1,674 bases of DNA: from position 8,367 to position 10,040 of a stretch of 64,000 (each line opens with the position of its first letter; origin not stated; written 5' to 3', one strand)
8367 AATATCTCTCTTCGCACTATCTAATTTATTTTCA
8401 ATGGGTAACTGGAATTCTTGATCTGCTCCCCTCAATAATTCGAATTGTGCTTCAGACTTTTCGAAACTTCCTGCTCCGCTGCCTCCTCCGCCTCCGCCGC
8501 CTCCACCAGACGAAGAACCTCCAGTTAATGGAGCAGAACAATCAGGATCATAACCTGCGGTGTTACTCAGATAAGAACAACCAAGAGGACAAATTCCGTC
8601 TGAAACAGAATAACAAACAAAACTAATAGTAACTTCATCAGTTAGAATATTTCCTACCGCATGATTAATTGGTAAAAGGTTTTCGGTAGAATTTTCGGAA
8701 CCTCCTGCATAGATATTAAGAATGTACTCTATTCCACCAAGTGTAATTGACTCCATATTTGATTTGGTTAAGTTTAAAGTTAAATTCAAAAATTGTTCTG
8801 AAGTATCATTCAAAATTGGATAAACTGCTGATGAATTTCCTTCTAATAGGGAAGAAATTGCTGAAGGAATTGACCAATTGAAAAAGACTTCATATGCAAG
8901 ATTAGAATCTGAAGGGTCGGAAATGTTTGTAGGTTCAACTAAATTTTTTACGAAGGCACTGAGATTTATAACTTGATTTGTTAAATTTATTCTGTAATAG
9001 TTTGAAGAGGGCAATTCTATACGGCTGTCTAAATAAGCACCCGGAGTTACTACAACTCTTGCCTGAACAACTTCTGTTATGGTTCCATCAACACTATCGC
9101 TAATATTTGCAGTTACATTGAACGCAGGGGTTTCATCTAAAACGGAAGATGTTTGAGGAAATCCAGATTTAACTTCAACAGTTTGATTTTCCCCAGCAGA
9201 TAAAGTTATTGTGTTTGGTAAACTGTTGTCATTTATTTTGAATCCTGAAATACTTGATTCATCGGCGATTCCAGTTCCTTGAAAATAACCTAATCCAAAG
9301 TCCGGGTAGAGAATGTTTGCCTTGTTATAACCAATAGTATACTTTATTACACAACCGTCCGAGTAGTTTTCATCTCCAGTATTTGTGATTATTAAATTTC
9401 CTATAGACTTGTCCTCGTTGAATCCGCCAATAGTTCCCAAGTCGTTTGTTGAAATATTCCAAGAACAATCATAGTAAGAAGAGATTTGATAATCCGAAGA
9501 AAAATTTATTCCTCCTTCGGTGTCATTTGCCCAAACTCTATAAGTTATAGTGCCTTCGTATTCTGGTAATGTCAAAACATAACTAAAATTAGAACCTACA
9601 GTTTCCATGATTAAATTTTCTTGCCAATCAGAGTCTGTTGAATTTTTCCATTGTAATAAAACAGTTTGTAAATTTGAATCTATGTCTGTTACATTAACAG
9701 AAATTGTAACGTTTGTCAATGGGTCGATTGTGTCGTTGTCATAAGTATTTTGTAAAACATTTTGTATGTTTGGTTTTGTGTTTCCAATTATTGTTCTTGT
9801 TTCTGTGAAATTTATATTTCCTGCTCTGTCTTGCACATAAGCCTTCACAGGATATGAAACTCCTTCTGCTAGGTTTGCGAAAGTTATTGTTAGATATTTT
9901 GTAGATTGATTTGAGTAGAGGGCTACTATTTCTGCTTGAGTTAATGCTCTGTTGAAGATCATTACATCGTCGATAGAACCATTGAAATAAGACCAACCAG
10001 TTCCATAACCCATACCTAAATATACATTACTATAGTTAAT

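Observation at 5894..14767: Operon: 44-aa RHH protein translationally coupled to a 2476-aa six-LamG adhesin, followed by two coupled membrane partners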

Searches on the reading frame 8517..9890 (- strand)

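Call 68: search_protein_families(library=pfam, proteins=[window:8517-9890:-], max_evalue=0.001)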
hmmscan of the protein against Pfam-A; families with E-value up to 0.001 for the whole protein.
window:8517-9890:- (458 aa): 1 family
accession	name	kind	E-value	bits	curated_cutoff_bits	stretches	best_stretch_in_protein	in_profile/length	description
PF02010.21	REJ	-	0.00024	20.3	25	1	3-97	166-269/452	REJ domain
